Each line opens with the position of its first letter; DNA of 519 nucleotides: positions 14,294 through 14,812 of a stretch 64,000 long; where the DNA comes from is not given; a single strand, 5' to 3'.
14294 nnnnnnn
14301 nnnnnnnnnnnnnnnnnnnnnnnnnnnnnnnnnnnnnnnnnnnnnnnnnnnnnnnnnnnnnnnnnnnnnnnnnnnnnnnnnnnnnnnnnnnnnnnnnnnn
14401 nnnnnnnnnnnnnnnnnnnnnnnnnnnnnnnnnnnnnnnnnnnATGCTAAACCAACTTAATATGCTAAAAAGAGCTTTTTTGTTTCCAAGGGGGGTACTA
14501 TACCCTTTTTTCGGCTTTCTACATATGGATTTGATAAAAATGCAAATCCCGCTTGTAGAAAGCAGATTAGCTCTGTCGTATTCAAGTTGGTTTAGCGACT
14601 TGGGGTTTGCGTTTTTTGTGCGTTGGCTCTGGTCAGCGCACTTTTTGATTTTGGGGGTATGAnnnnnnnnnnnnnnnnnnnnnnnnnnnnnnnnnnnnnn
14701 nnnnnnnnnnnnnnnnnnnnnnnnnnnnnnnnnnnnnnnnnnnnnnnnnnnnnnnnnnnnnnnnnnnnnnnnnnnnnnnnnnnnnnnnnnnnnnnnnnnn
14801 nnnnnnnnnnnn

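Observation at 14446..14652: About 205 nt highly structured RNA between a near-consensus promoter and an intrinsic terminator, directly upstream of the Cys-repeat lipoprotein gene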

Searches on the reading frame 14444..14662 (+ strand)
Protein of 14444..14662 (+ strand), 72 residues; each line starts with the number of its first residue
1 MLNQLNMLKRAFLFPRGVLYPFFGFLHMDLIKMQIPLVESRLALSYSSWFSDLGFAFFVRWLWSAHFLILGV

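Call 10: search_protein_families(library=pfam, proteins=[window:14444-14662:+], max_evalue=0.01)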
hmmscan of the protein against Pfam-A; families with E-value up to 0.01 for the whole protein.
window:14444-14662:+ (72 aa): 0 families

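Call 29: find_homologous_proteins(query=window:14444-14659:+, max_evalue=1)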
Query window:14444-14659:+ (72 aa): 27 proteins with E <= 1 among 27 candidates.
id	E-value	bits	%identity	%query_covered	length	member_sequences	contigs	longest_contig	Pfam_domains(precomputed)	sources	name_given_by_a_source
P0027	6.1e-28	114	84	93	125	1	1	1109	-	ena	-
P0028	4.8e-27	111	86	89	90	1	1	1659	-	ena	-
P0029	1.7e-26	110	81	100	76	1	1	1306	-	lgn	-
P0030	5.3e-25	105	89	78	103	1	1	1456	-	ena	-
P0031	2.4e-22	96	70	99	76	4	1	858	-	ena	-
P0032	2.4e-22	96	79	81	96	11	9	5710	-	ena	-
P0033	2.6e-22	96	79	81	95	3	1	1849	-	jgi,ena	-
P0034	9.6e-22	94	74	92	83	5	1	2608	-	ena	-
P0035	4.5e-20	89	81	75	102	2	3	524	-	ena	-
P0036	3.0e-19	87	91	61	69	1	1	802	-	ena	-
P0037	5.0e-19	86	75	82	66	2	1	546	-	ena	-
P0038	3.3e-13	67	77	67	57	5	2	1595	-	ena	-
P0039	3.5e-13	67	67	83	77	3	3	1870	-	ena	-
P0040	4.7e-13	67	77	67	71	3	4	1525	-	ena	-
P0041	4.3e-10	58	100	42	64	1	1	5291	-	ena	-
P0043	1.7e-9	56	55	96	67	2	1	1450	-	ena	-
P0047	1.4e-6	46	78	50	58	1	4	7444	-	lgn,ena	-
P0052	1.2e-3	37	46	96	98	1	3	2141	-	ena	-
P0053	2.2e-2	33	91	31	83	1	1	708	-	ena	-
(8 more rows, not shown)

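Call 32: find_encoding_contigs(protein=P0032, flank=3000, max_places=10)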
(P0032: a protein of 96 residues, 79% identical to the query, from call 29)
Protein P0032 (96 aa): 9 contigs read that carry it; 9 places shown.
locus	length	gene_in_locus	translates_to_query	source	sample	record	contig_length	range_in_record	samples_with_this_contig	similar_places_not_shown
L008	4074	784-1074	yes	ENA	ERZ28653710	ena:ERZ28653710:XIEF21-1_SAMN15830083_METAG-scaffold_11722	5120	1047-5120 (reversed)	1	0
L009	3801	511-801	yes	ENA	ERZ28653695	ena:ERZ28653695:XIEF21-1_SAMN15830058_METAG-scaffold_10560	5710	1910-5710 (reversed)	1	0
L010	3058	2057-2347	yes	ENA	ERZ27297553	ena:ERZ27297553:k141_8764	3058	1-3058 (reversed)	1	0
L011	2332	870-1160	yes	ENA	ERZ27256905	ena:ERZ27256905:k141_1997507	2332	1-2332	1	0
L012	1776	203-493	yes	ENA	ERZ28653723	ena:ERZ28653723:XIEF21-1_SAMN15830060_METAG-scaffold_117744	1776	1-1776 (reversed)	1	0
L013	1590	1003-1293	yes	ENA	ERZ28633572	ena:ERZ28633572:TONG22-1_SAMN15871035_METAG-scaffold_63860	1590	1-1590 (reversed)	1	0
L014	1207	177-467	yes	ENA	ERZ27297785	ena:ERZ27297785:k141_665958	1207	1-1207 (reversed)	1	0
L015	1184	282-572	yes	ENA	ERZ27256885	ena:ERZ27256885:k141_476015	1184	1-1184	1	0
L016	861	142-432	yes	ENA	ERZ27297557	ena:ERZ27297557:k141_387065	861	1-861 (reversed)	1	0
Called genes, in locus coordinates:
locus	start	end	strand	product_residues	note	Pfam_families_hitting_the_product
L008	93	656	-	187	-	PF01936:NYN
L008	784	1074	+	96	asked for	-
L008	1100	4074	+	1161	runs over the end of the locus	-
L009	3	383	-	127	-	?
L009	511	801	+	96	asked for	-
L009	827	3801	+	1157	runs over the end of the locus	PF00589:Phage_integrase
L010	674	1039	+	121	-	PF14198:TnpV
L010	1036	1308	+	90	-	PF20648:DUF6809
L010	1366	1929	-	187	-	PF01936:NYN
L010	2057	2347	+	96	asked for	-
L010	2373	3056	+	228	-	?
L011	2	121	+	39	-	?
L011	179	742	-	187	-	PF01936:NYN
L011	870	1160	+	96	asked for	-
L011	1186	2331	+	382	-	?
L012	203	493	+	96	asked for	-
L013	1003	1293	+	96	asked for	-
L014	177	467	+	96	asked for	-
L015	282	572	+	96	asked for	-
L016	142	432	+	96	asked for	-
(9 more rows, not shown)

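Call 33: find_encoding_contigs(protein=P0047, flank=4000, max_places=10)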
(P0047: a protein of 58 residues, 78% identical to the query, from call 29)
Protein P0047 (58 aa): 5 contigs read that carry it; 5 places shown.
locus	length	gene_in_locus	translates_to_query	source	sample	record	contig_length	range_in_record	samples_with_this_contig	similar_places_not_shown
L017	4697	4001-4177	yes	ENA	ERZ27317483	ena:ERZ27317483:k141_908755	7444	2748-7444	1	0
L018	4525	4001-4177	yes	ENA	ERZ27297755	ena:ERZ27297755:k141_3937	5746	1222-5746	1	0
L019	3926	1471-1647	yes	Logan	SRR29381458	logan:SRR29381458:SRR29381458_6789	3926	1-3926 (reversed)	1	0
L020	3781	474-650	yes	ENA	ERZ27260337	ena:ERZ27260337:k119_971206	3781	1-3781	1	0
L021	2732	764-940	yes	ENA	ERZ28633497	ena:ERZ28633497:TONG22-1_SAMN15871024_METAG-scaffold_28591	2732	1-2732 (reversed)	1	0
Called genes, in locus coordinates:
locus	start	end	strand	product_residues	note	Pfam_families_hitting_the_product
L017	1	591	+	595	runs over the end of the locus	-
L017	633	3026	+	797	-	PF01074:Glyco_hydro_38N, PF09261:Alpha-mann_mid, PF07748:Glyco_hydro_38C, PF17677:Glyco_hydro38C2 (weak)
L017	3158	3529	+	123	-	PF14198:TnpV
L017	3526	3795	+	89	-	PF20648:DUF6809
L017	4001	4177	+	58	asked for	-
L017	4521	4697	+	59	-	?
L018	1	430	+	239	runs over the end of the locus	PF00814:TsaD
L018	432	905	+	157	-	PF02502:LacAB_rpiB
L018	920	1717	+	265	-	PF01128:IspD, PF12804:NTP_transf_3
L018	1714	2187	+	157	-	PF02542:YgbB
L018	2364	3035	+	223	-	PF00834:Ribul_P_3_epim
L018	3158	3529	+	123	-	PF14198:TnpV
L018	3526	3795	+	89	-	PF20648:DUF6809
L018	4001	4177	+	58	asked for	-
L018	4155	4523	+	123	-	?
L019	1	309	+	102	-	?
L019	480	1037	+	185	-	PF11188:DUF2975 (weak)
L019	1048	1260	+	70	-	PF01381:HTH_3, PF12844:HTH_19, PF13443:HTH_26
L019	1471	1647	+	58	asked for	-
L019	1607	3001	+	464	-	PF04892:VanZ-LLP1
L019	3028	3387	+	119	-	PF10694:DUF2500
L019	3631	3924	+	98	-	?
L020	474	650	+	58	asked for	-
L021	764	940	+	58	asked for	-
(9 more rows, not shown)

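Call 34: find_encoding_contigs(protein=P0041, flank=4000, max_places=10)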
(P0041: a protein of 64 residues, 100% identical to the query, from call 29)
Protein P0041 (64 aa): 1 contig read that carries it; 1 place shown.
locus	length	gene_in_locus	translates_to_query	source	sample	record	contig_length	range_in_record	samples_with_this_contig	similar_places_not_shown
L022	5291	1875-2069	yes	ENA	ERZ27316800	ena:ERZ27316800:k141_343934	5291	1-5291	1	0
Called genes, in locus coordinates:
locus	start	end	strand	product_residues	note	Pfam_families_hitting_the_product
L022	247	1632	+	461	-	PF18739:HEPN_Apea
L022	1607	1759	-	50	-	-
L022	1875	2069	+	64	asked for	-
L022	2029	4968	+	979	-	-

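Call 35: find_encoding_contigs(protein=P0043, flank=3000, max_places=10)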
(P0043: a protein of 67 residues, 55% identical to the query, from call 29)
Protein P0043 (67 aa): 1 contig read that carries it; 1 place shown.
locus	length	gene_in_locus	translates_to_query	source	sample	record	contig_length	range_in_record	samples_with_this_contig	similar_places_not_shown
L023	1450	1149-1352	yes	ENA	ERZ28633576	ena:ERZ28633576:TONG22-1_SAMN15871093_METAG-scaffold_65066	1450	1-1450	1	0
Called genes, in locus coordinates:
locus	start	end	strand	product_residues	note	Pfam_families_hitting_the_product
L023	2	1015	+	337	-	?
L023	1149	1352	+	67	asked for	-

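Call 36: find_encoding_contigs(protein=P0052, flank=3000, max_places=10)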
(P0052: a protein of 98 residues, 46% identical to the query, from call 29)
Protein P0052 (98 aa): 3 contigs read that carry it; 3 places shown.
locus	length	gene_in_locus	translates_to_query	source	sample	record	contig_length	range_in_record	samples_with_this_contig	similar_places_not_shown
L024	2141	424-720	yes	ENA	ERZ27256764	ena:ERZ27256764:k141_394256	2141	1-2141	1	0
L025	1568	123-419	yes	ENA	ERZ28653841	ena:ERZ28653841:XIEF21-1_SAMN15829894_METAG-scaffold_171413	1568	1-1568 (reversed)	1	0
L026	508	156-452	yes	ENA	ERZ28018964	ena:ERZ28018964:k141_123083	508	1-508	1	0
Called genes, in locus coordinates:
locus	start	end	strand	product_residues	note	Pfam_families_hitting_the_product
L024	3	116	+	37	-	?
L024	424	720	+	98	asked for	-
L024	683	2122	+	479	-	PF20234:DUF6591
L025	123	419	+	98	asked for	-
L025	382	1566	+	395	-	?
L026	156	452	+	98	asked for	-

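Call 48: find_encoding_contigs(protein=P0053, flank=3000, max_places=5)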
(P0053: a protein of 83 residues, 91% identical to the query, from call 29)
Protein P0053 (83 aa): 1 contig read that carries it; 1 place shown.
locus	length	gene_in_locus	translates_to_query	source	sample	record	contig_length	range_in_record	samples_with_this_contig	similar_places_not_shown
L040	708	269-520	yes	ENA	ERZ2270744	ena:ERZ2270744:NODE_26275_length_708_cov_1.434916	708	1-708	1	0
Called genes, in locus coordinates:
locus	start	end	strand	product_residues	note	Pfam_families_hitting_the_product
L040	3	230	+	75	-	?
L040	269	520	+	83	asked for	-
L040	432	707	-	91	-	?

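Call 53: search_protein_families(library=pfam, proteins=[L008:1100-4072:+, L019:1607-2998:+, L022:2002-4965:+, L024:644-2119:+], max_evalue=0.001)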
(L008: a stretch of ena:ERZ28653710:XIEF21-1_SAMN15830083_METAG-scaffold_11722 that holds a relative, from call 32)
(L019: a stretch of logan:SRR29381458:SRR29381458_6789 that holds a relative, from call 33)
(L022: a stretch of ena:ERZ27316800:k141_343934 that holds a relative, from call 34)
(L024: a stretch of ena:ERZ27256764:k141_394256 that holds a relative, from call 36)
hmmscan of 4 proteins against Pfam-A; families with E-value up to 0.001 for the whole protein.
L008:1100-4072:+ (991 aa): 3 families
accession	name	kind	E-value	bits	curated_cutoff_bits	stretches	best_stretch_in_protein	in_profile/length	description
PF00589.27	Phage_integrase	-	1.2e-15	58.2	27.1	1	137-276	18-162/172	Phage integrase family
PF24199.1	DUF7424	-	6.1e-05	23.3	27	0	919-954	120-155/196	Domain of unknown function (DUF7424)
PF02899.23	Phage_int_SAM_1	-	0.0004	21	22.3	0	22-95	4-82/83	Phage integrase, N-terminal SAM-like domain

L019:1607-2998:+ (464 aa): 1 family
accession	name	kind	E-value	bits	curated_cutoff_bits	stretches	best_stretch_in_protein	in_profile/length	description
PF04892.17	VanZ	-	2.4e-22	80.3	30.1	1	79-174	34-125/126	VanZ like family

L022:2002-4965:+ (988 aa): 4 families
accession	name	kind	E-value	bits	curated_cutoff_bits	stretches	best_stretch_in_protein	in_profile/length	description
PF13306.12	LRR_5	-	1.2e-146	481.4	27.7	5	782-902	8-126/127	BspA type Leucine rich repeat region (6 copies)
PF13855.12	LRR_8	-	1.5e-26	92.3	27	0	617-664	10-58/61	Leucine rich repeat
PF24973.1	EGF_LMN_ATRN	-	0.00019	21.9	27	0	308-350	5-44/44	Laminin/attractin EGF domain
PF23952.1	LRR_EndoS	-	0.00063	20.4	27.9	0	844-890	46-95/116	Endo-beta-N-acetylglucosaminidase EndoS LRR domain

L024:644-2119:+ (492 aa): 1 family
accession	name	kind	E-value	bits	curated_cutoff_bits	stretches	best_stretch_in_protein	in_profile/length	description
PF20234.3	DUF6591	-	1.6e-20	74.3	27.1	1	33-140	2-109/228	Family of unknown function (DUF6591)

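Call 63: find_encoding_contigs(protein=P0037, flank=3000, max_places=5)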
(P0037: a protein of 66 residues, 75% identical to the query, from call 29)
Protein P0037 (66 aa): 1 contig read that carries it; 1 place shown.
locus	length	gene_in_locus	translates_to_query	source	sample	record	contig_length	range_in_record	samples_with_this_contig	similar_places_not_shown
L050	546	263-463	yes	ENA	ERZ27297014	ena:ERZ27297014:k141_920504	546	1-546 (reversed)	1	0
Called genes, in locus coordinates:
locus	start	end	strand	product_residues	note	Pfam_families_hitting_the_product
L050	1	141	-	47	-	?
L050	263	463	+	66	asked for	-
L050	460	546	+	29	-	?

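Call 73: search_protein_representatives(alignment_id=A2)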
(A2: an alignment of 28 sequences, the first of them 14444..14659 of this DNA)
Query: 28 sequences, 105 profile positions. Proteins with E-value up to 0.001 (for the whole library): 42; up to 1e-10: 27; up to 1e-30: 3. The best 42 are listed.
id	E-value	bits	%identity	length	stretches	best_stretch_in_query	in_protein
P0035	6.0e-37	141.5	-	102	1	18-91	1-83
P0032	5.1e-35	135.3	-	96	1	2-80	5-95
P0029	8.1e-35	134.7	-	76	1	12-84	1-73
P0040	3.4e-30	119.8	-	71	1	24-91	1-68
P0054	1.2e-27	111.6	-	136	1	10-93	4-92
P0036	2.4e-27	110.6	-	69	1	24-82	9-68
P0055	4.2e-26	106.6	-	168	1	12-86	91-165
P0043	2.4e-25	104.2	-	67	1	12-80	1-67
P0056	1.0e-21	92.6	-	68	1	28-84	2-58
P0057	6.7e-21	89.9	-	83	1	28-91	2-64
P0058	7.1e-21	89.8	-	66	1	28-88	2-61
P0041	1.2e-20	89.2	-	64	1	44-99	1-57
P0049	4.1e-20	87.4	-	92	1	44-90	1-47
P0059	5.6e-20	87.0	-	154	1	28-87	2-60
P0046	2.2e-19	85.0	-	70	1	44-88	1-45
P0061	5.1e-19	83.9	-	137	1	44-94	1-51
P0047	5.5e-19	83.8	-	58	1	44-91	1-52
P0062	7.6e-19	83.3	-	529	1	28-89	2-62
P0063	2.7e-18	81.5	-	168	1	44-87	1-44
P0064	1.3e-17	79.4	-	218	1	44-87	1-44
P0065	1.6e-17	79.0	-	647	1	44-87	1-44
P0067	5.9e-14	67.6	-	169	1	32-85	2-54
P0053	1.0e-10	57.2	-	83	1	1-82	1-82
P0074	1.1e-05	41.0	-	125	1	12-88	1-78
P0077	1.3e-04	37.5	-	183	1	14-83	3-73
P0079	3.8e-04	36.1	-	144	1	14-94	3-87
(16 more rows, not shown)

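Call 75: search_protein_families(library=pfam, proteins=[P0059, P0061, P0062, P0063, P0064, P0065, P0067, P0077, P0079, P0074], max_evalue=0.001)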
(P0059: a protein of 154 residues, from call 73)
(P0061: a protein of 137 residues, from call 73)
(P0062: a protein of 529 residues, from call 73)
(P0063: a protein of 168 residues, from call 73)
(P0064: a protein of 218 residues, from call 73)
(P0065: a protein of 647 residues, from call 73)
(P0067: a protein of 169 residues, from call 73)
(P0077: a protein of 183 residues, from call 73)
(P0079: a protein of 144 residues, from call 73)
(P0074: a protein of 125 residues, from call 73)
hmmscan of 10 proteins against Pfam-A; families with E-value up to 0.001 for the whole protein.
P0059 (154 aa): 0 families

P0061 (137 aa): 0 families

P0062 (529 aa): 3 families
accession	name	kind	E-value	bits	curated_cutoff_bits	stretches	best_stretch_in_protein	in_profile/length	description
PF13306.12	LRR_5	-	1.2e-36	125.9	27.7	2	458-527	11-79/127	BspA type Leucine rich repeat region (6 copies)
PF13855.12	LRR_8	-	1.3e-05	25.3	27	0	489-529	10-51/61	Leucine rich repeat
PF12799.13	LRR_4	-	0.00038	21.1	27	0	482-521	2-42/44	Leucine Rich repeats (2 copies)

P0063 (168 aa): 0 families

P0064 (218 aa): 0 families

P0065 (647 aa): 2 families
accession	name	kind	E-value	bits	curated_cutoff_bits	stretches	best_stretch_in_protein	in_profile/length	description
PF13306.12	LRR_5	-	9.1e-50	168.3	27.7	3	440-545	13-117/127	BspA type Leucine rich repeat region (6 copies)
PF13855.12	LRR_8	-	7e-12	45.4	27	0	450-490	15-56/61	Leucine rich repeat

P0067 (169 aa): 0 families

P0077 (183 aa): 0 families

P0079 (144 aa): 0 families

P0074 (125 aa): 0 families
